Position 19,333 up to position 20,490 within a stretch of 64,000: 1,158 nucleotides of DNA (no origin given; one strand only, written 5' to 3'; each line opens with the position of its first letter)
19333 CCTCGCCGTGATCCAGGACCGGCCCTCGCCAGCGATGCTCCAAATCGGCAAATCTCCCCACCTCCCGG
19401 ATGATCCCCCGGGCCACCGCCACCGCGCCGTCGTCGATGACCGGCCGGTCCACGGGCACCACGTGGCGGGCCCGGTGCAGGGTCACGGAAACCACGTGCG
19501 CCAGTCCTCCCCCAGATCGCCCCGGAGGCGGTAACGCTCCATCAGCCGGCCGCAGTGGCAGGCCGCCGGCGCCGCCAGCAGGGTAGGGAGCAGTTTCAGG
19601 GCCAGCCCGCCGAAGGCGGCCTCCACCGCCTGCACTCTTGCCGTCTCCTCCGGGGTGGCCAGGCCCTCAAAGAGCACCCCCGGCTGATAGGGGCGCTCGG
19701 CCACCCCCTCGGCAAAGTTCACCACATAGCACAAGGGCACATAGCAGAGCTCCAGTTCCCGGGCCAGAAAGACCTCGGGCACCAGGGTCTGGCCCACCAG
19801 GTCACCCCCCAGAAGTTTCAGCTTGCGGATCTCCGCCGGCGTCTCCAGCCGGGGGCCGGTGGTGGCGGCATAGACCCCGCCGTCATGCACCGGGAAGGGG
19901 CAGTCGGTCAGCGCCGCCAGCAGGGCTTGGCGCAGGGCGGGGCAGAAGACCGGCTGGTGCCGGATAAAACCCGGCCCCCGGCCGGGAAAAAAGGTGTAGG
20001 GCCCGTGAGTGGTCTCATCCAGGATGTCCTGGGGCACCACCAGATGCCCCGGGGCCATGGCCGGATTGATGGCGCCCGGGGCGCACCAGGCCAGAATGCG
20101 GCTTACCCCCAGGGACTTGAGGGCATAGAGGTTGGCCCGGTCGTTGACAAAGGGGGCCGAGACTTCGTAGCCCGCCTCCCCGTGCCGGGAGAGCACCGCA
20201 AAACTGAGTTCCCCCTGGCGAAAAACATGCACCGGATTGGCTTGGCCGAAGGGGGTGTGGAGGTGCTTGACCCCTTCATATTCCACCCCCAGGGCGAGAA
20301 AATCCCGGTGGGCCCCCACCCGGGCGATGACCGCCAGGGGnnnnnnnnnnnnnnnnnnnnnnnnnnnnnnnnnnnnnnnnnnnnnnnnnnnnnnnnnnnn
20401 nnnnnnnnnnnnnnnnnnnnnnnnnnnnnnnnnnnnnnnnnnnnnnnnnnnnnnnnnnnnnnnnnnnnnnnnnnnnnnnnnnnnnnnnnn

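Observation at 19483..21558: Radical-SAM futalosine enzyme fused to an MTAP-like nucleoside phosphorylase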

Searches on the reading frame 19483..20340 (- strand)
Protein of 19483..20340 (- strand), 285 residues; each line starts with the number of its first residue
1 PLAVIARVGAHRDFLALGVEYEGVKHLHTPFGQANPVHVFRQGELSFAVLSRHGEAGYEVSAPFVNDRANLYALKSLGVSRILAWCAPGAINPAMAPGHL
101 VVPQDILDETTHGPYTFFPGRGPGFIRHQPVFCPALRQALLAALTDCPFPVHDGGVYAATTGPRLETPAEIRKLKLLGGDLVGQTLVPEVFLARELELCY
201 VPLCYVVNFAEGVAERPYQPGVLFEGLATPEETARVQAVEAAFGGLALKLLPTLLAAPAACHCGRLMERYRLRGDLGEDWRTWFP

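Call 11: find_homologous_proteins(query=window:19486-20340:-)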
Query seq(285 aa) (285 aa): 1584 proteins with E <= 0.001 among 8000 candidates; the best 120 are listed.
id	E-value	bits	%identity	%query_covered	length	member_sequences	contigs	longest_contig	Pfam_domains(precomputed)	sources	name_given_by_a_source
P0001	1.3e-138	479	74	100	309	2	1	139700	PF01048.27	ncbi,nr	ncbi:MAG: MTAP family purine nucleoside phosphorylase [Deltaproteobacteria bacterium]|nr:MTAP family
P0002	1.8e-138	479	76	100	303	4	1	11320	PF01048.27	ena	-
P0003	5.3e-138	477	75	99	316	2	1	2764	PF01048.27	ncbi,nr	ncbi:MAG: MTAP family purine nucleoside phosphorylase [Deltaproteobacteria bacterium]|nr:MTAP family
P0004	1.3e-137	476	75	100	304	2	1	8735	PF01048.27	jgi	jgi:5'-methylthioadenosine phosphorylase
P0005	2.8e-137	475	75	100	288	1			PF01048.27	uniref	uniref:Phosphorylase n=1 Tax=Desulfobacca acetoxidans TaxID=60893 RepID=A0A7C3WHQ2_9BACT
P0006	5.8e-136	471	74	100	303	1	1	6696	PF01048.27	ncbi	-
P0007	9.4e-136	470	73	99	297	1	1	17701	PF01048.27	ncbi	-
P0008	1.6e-135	469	71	99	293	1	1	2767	PF01048.27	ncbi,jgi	jgi:5'-methylthioadenosine phosphorylase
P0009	2.0e-135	469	72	99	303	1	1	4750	PF01048.27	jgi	jgi:5'-methylthioadenosine phosphorylase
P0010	2.2e-135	469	72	99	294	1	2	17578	PF01048.27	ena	-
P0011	4.6e-135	468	74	100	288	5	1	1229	PF01048.27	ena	-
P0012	2.8e-134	465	71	99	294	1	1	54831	PF01048.27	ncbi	-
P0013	3.4e-134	465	74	100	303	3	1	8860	PF01048.27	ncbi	-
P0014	1.3e-133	463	73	99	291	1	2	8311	PF01048.27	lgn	-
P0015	1.8e-133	463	74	98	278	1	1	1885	PF01048.27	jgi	jgi:5'-methylthioadenosine phosphorylase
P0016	3.3e-133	462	71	99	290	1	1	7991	PF01048.27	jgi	jgi:5'-methylthioadenosine phosphorylase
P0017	7.3e-133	461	72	99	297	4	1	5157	PF01048.27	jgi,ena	-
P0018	1.0e-132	460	71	99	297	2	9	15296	PF01048.27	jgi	jgi:5'-methylthioadenosine phosphorylase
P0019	1.8e-132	459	73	100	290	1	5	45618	PF01048.27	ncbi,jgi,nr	ncbi:MAG: MTAP family purine nucleoside phosphorylase [Deltaproteobacteria bacterium]|nr:MTAP family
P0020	2.4e-132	459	69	99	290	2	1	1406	PF01048.27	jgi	jgi:5'-methylthioadenosine phosphorylase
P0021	2.4e-132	459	70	99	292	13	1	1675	PF01048.27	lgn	-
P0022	3.1e-132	458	70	99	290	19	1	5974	PF01048.27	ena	-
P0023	6.2e-132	458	72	99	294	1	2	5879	PF01048.27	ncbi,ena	-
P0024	6.8e-132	457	73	99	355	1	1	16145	PF01048.27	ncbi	ncbi:MAG: MTAP family purine nucleoside phosphorylase [Desulfobaccales bacterium]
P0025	1.1e-131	457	70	99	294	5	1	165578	PF01048.27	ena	-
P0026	1.9e-131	456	72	99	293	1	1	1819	PF01048.27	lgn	-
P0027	3.6e-131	455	71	99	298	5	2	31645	PF01048.27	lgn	-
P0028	4.4e-131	455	70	99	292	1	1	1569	PF01048.27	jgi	jgi:5'-methylthioadenosine phosphorylase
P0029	8.2e-131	454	71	99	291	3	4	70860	PF01048.27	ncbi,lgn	ncbi:MTAP family purine nucleoside phosphorylase [Desulfobacca acetoxidans]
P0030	8.4e-131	454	71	99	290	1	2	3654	PF01048.27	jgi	-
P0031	9.2e-131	454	71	99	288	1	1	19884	PF01048.27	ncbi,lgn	ncbi:MAG: MTAP family purine nucleoside phosphorylase [Desulfobacteraceae bacterium]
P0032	1.7e-130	453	70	99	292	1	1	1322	PF01048.27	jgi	jgi:5'-methylthioadenosine phosphorylase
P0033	3.6e-130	452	68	100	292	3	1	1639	PF01048.27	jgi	jgi:5'-methylthioadenosine phosphorylase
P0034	4.4e-130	451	71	100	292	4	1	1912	PF01048.27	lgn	-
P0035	4.8e-130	451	71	99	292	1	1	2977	PF01048.27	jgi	jgi:5'-methylthioadenosine phosphorylase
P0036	1.8e-129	449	72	99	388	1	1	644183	PF19288.5,PF01048.27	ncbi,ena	-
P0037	1.8e-129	449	71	99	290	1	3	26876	PF01048.27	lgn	-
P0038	2.7e-129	449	70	99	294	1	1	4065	PF01048.27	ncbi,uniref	ncbi:MAG: MTAP family purine nucleoside phosphorylase [Desulfobacca sp.]|uniref:MTAP family purine n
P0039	2.9e-129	449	71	97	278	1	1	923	PF01048.27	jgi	jgi:5'-methylthioadenosine phosphorylase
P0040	9.6e-129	447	70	100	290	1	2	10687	PF01048.27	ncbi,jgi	jgi:5'-methylthioadenosine phosphorylase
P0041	1.0e-128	447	69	99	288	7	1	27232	PF01048.27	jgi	-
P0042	1.0e-128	447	69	99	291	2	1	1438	PF01048.27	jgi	jgi:5'-methylthioadenosine phosphorylase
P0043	1.3e-128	447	68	99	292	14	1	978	PF01048.27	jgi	jgi:5'-methylthioadenosine phosphorylase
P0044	2.9e-128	445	69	99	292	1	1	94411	PF01048.27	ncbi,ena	-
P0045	3.1e-128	445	69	99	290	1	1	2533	PF01048.27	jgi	jgi:5'-methylthioadenosine phosphorylase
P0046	3.2e-128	445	69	99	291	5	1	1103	PF01048.27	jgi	jgi:5'-methylthioadenosine phosphorylase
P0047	3.6e-128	445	68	99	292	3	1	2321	PF01048.27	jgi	jgi:5'-methylthioadenosine phosphorylase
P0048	4.2e-128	445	70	99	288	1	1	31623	PF01048.27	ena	-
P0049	1.2e-127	443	70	99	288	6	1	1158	PF01048.27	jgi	jgi:5'-methylthioadenosine phosphorylase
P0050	1.2e-127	443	70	99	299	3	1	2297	PF01048.27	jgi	-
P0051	1.3e-127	443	70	99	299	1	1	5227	PF01048.27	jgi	jgi:5'-methylthioadenosine phosphorylase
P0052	1.4e-127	443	70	99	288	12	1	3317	PF01048.27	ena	-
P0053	3.7e-127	442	68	99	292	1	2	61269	PF01048.27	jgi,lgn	-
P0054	5.5e-127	441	70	99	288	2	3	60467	PF01048.27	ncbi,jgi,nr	ncbi:MAG: MTAP family purine nucleoside phosphorylase [Deltaproteobacteria bacterium]|nr:MTAP family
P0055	1.5e-126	440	68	99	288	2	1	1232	PF01048.27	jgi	jgi:5'-methylthioinosine phosphorylase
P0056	2.4e-126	439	78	87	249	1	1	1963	PF01048.27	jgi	jgi:5'-methylthioadenosine phosphorylase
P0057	8.6e-126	437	68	99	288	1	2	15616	PF01048.27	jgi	-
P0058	9.3e-126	437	69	99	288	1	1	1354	PF01048.27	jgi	jgi:5'-methylthioadenosine phosphorylase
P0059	1.4e-125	437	69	99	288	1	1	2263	PF01048.27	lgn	-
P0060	1.4e-125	437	69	99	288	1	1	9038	PF01048.27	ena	-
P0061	1.5e-125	436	70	99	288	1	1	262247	PF01048.27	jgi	jgi:5'-methylthioadenosine phosphorylase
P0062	1.6e-125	436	100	67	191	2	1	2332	PF01048.27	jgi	-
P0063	3.2e-125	435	70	99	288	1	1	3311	PF01048.27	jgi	jgi:5'-methylthioadenosine phosphorylase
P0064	3.4e-125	435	68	99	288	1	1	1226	PF01048.27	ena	-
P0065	4.0e-125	435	67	99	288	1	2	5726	PF01048.27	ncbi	-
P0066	4.0e-125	435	67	99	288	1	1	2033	PF01048.27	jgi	jgi:5'-methylthioadenosine phosphorylase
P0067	4.9e-125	435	70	99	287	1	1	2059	PF01048.27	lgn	-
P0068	5.6e-125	435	68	99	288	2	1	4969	PF01048.27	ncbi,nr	ncbi:MAG: MTAP family purine nucleoside phosphorylase [Deltaproteobacteria bacterium]|nr:MTAP family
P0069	8.3e-125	434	68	99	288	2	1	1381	PF01048.27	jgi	jgi:5'-methylthioadenosine phosphorylase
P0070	9.1e-125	434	70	99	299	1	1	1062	PF01048.27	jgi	jgi:5'-methylthioadenosine phosphorylase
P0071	9.2e-125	434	70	99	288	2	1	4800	PF01048.27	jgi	jgi:5'-methylthioadenosine phosphorylase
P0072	9.3e-125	434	70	99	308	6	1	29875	PF01048.27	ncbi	-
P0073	9.3e-125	434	69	99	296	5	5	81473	PF01048.27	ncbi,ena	-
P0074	1.1e-124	434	74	90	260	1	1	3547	PF01048.27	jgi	jgi:5'-methylthioadenosine phosphorylase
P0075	1.1e-124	434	69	99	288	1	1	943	PF01048.27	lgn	-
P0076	1.1e-124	434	69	99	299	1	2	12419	PF01048.27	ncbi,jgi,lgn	jgi:5'-methylthioadenosine phosphorylase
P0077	1.2e-124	434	74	90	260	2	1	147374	PF01048.27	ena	-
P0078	1.3e-124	434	69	99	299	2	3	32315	PF01048.27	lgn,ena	-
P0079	1.4e-124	433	69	99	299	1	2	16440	PF01048.27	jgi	jgi:5'-methylthioadenosine phosphorylase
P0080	1.6e-124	433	68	99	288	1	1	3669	PF01048.27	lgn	-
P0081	1.7e-124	433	69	99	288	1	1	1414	PF01048.27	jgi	jgi:5'-methylthioadenosine phosphorylase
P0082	2.4e-124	433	67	99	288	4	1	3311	PF01048.27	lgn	-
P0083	2.8e-124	432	68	99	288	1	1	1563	PF01048.27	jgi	jgi:5'-methylthioadenosine phosphorylase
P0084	2.8e-124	432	68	99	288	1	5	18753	PF01048.27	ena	-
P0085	3.3e-124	432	68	99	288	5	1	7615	PF01048.27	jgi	jgi:5'-methylthioadenosine phosphorylase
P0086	3.5e-124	432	67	99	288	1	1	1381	PF01048.27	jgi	jgi:5'-methylthioadenosine phosphorylase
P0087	4.0e-124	432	69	99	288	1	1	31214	PF01048.27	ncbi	-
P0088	4.2e-124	432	67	99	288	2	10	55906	PF01048.27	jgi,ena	jgi:5'-methylthioadenosine phosphorylase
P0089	4.4e-124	432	69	99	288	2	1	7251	PF01048.27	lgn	-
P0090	5.1e-124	432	68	99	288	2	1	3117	PF01048.27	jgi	-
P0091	5.3e-124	431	70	99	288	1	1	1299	PF01048.27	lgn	-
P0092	5.6e-124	431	67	99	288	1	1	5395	PF01048.27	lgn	-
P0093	5.7e-124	431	70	99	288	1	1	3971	PF01048.27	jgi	jgi:5'-methylthioadenosine phosphorylase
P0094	6.0e-124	431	68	99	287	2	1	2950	PF01048.27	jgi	jgi:5'-methylthioadenosine phosphorylase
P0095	6.7e-124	431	68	99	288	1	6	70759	PF01048.27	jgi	jgi:5'-methylthioadenosine phosphorylase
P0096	8.8e-124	431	69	99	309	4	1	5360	PF01048.27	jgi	jgi:5'-methylthioadenosine phosphorylase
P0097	9.4e-124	431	68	99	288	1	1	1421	PF01048.27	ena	-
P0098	9.5e-124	431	69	99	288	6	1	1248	PF01048.27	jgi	jgi:5'-methylthioadenosine phosphorylase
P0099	1.3e-123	430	68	99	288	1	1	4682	PF01048.27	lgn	-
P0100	1.4e-123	430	68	99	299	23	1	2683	PF01048.27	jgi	jgi:5'-methylthioadenosine phosphorylase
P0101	2.1e-123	429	68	99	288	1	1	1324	PF01048.27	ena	-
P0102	2.3e-123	429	68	99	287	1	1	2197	PF01048.27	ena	-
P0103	2.6e-123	429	69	99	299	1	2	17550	PF01048.27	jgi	jgi:5'-methylthioadenosine phosphorylase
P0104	3.0e-123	429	68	99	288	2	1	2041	PF01048.27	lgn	-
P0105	3.0e-123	429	67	99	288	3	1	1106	PF01048.27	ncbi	-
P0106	3.5e-123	429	68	99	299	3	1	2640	PF01048.27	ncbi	-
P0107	4.0e-123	429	67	99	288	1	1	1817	PF01048.27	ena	-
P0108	4.3e-123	428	68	99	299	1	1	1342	PF01048.27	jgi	jgi:5'-methylthioadenosine phosphorylase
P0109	4.7e-123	428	69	99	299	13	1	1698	PF01048.27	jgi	jgi:5'-methylthioadenosine phosphorylase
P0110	5.3e-123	428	67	99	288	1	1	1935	PF01048.27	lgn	-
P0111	5.7e-123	428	68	95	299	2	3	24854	PF01048.27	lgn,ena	-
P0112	5.9e-123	428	68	99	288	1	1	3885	PF01048.27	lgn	-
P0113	6.8e-123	428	67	99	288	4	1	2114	PF01048.27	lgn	-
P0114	7.1e-123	428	68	99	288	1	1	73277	PF01048.27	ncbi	ncbi:MAG: MTAP family purine nucleoside phosphorylase [Thermodesulfobacteriota bacterium]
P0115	7.9e-123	428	68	99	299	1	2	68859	PF01048.27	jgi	jgi:5'-methylthioadenosine phosphorylase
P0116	8.2e-123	428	69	99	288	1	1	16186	PF01048.27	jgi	jgi:5'-methylthioadenosine phosphorylase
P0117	9.7e-123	427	68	99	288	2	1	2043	PF01048.27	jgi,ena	-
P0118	9.8e-123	427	69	99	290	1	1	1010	PF01048.27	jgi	jgi:5'-methylthioadenosine phosphorylase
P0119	1.4e-122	427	67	99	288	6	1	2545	PF01048.27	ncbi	-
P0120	1.5e-122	427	68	99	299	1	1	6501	PF01048.27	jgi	jgi:5'-methylthioadenosine phosphorylase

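Call 12: find_encoding_contigs(protein=P0036, flank=8000, max_places=3)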
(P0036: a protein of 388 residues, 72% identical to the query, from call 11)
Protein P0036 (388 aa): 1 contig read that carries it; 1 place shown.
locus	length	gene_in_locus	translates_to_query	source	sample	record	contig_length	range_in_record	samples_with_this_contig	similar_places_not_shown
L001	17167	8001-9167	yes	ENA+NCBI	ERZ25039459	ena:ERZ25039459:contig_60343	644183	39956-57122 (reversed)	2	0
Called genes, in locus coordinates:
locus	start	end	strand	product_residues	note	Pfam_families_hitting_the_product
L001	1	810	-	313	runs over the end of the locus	PF27840:ScmC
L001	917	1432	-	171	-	PF02643:DUF192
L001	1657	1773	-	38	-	-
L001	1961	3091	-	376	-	PF04055:Radical_SAM, PF13353:Fer4_12 (weak), PF13186:SPASM (weak)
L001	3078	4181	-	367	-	PF04055:Radical_SAM, PF13186:SPASM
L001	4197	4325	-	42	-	-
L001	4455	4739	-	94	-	PF05402:PqqD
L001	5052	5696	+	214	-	PF00440:TetR_N, PF21256:TetR_C_5-like (weak)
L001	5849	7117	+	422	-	PF04055:Radical_SAM, PF19288:CofH_C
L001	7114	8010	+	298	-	PF04055:Radical_SAM, PF19288:CofH_C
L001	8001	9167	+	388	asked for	PF19288:CofH_C, PF01048:PNP_UDP_1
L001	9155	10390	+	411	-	PF07969:Amidohydro_3 (faint), PF01979:Amidohydro_1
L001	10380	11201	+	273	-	PF02621:VitK2_biosynth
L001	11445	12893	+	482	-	PF20695:UbiD_N, PF01977:UbiD, PF20696:UbiD_C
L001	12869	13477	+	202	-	PF02441:Flavoprotein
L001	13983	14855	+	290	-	PF01040:UbiA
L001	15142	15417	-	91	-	-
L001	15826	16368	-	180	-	-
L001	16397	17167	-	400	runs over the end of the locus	PF02310:B12-binding, PF04055:Radical_SAM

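Call 13: find_encoding_contigs(protein=P0029, flank=8000, max_places=3)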
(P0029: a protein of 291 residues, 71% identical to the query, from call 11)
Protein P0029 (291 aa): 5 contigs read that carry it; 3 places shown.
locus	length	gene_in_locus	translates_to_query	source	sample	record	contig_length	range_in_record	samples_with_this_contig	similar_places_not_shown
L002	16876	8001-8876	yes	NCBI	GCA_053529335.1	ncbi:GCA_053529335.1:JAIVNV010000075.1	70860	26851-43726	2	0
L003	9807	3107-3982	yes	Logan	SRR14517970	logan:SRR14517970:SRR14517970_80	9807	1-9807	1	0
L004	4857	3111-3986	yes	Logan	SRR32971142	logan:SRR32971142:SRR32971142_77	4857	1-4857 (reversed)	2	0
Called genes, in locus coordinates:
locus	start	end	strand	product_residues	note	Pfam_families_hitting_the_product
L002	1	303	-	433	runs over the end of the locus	PF00815:Histidinol_dh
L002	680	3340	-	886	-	PF00133:tRNA-synt_1, PF09334:tRNA-synt_1g, PF13603:tRNA-synt_1_2, PF09334:tRNA-synt_1g, PF08264:Anticodon_1, PF10458:Val_tRNA-synt_C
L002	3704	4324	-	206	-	PF14103:DUF4276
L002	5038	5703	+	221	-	PF00440:TetR_N, PF21256:TetR_C_5-like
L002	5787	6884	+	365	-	PF04055:Radical_SAM, PF19288:CofH_C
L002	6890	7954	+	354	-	PF04055:Radical_SAM, PF19288:CofH_C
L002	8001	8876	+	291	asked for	PF01048:PNP_UDP_1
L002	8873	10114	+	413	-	PF22039:HUTI_composite_bact, PF01979:Amidohydro_1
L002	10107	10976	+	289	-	PF02621:VitK2_biosynth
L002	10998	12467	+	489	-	PF20695:UbiD_N, PF01977:UbiD, PF20696:UbiD_C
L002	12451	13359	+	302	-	PF01040:UbiA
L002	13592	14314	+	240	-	PF13505:OMP_b-brl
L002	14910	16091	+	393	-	PF00364:Biotin_lipoyl (faint), PF25917:BSH_RND, PF25973:BSH_CzcB, PF25876:HH_MFP_RND, PF25954:Beta-barrel_RND_2 (faint), PF25944:Beta-barrel_RND, PF25967:RND-MFP_C, PF25989:YknX_C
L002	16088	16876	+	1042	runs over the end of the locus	PF00873:ACR_tran, PF02355:SecD_SecF_C (faint), PF03176:MMPL (weak)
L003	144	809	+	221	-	PF00440:TetR_N, PF21256:TetR_C_5-like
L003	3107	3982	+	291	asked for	PF01048:PNP_UDP_1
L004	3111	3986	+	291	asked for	PF01048:PNP_UDP_1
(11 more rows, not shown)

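Call 54: search_protein_families(library=pfam, proteins=[L024:8337-9308:+, L024:9443-9949:+, L024:10925-11854:+, L024:11882-12640:-, L011:9455-9976:+, L011:10874-12388:-, L017:9138-9905:+, L017:8049-9080:-, L041:9105-9929:+, L041:7936-8997:+], max_evalue=0.001)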
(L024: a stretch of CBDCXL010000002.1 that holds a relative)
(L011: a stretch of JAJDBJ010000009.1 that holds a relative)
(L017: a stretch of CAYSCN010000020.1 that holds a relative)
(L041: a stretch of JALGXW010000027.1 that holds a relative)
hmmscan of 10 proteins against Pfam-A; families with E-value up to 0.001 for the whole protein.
L024:8337-9308:+ (323 aa): 1 family
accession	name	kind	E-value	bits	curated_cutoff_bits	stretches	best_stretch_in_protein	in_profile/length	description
PF01553.26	Acyltransferase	-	1.1e-23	83.9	23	1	123-245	1-131/132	Acyltransferase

L024:9443-9949:+ (168 aa): 4 families
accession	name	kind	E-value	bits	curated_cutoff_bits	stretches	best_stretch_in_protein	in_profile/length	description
PF00132.30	Hexapep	-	2.5e-21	74.8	27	2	89-122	2-35/36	Bacterial transferase hexapeptide (six repeats)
PF14602.12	Hexapep_2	-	7.3e-08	32.4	27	1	90-122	3-33/34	Hexapeptide repeat of succinyl-transferase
PF25084.1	LbH_EIF2B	-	8.1e-08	32.7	54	1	50-131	23-103/105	EIF2B subunit epsilon LbH domain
PF21711.3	DCTN5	-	0.00021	21.5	40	1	34-146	40-159/182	Dynactin subunit 5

L024:10925-11854:+ (309 aa): 2 families
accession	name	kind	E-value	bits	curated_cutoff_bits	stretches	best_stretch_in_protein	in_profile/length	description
PF01545.26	Cation_efflux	-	1.1e-37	130.2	26.6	1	10-213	1-193/198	Cation efflux family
PF16916.11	ZT_dimer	-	0.00076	19.9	26.7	0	225-296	4-73/78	Dimerisation domain of Zinc Transporter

L024:11882-12640:- (252 aa): 1 family
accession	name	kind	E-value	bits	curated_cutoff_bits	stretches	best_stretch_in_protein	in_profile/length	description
PF00072.30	Response_reg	-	2.3e-08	34.6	30.2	1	127-239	1-110/111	Response regulator receiver domain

L011:9455-9976:+ (173 aa): 4 families
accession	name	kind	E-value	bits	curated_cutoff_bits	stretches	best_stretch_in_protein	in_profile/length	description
PF00132.30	Hexapep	-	6.9e-20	70.3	27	2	94-127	2-35/36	Bacterial transferase hexapeptide (six repeats)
PF25084.1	LbH_EIF2B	-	4e-08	33.7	54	1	22-122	11-101/105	EIF2B subunit epsilon LbH domain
PF14602.12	Hexapep_2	-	9.9e-08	32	27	1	95-127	3-33/34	Hexapeptide repeat of succinyl-transferase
PF21711.3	DCTN5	-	2.6e-05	24.4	40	1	32-143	33-151/182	Dynactin subunit 5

L011:10874-12388:- (504 aa): 0 families

L017:9138-9905:+ (255 aa): 1 family
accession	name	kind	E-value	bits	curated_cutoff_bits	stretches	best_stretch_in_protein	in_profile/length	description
PF13505.12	OMP_b-brl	-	4.4e-11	43.7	28.7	1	88-228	16-155/175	Outer membrane protein beta-barrel domain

L017:8049-9080:- (343 aa): 3 families
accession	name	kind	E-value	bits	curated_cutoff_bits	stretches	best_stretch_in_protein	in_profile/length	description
PF00793.26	DAHP_synth_1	-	4.8e-85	285.2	25.5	1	82-326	2-262/270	DAHP synthetase I family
PF18152.6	DAHP_snth_FXD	-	3.6e-22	78.4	27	1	1-67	1-66/67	DAHP synthase ferredoxin-like domain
PF03102.20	NeuB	-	1.5e-09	38.1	22.1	1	144-337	53-238/241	NeuB family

L041:9105-9929:+ (274 aa): 0 families

L041:7936-8997:+ (353 aa): 1 family
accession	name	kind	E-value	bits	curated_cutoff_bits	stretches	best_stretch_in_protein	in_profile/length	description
PF01208.23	URO-D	-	3.9e-19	69.3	23.9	1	147-344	144-341/346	Uroporphyrinogen decarboxylase (URO-D)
